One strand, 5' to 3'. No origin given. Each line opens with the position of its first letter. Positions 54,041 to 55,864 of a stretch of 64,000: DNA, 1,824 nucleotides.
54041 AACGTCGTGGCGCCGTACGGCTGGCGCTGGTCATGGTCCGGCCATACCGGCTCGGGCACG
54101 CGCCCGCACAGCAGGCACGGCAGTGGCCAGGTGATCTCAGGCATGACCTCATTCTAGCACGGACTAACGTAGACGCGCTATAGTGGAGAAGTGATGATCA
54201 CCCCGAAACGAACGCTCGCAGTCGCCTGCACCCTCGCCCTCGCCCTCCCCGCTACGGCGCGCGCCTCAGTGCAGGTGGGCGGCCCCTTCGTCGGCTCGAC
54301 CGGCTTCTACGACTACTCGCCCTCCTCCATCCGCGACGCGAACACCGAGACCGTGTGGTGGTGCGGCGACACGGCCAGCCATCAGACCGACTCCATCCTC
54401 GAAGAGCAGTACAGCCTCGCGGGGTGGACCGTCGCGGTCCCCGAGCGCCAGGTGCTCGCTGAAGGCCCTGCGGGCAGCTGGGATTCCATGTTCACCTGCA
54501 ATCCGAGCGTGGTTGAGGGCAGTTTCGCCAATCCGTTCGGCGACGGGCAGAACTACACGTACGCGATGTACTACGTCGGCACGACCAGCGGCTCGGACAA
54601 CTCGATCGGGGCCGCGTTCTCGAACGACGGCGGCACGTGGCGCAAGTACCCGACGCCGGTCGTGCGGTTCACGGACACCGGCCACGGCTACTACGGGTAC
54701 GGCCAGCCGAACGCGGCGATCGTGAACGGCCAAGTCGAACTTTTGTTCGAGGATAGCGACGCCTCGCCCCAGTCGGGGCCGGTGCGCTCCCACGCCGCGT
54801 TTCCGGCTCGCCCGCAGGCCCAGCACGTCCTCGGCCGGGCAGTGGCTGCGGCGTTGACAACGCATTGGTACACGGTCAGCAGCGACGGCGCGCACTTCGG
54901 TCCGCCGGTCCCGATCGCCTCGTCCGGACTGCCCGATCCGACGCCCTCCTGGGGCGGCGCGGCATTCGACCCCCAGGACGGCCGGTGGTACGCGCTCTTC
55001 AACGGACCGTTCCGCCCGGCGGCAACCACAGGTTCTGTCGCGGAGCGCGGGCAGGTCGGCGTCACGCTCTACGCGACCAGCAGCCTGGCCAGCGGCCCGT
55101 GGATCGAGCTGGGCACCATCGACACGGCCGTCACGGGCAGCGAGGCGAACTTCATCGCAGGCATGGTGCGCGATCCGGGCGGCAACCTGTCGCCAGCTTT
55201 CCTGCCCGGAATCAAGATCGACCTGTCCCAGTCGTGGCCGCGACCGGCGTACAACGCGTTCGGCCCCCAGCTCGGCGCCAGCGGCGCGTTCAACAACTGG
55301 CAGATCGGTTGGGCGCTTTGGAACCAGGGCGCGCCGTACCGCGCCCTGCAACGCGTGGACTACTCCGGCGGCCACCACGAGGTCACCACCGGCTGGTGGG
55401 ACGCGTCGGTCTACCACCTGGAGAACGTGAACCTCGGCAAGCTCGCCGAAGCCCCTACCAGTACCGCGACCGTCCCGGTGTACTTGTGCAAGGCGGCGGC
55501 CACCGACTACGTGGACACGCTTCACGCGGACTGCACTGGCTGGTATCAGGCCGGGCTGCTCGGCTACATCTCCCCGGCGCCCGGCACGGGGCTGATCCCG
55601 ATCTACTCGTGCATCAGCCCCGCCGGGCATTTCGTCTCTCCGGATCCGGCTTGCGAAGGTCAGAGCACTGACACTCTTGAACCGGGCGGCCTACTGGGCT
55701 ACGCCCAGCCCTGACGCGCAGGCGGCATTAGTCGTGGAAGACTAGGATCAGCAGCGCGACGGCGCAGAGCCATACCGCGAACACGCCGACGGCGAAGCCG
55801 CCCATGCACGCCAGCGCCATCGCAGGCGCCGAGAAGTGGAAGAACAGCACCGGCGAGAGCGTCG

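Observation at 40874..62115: Window-wide conserved near-palindromic motif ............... (>=26 copies) acting as a -10-containing promoter element, often between divergent leaderless genes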

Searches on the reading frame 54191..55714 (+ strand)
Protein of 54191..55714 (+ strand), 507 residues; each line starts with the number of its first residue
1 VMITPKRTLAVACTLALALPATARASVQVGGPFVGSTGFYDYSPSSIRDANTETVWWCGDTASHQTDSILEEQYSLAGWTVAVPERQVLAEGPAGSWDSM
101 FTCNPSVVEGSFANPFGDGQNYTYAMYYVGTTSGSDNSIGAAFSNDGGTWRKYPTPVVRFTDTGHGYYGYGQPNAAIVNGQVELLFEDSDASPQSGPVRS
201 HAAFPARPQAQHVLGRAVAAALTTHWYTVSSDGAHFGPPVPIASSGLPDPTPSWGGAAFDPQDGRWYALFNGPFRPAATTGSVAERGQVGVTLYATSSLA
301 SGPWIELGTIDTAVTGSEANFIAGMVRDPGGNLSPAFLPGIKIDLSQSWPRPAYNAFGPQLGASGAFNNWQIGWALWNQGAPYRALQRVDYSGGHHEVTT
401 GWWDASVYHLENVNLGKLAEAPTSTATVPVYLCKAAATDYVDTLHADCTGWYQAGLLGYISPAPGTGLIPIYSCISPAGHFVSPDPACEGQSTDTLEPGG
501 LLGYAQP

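Call 9: search_protein_families(library=pfam, proteins=[window:54194-55714:+])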
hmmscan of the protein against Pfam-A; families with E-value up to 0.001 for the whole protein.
window:54194-55714:+ (506 aa): 0 families

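Call 17: search_protein_families(library=phrogs, proteins=[window:54191-55714:+], max_evalue=0.001)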
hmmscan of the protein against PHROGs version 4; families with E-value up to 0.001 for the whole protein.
window:54191-55714:+ (507 aa): 0 families
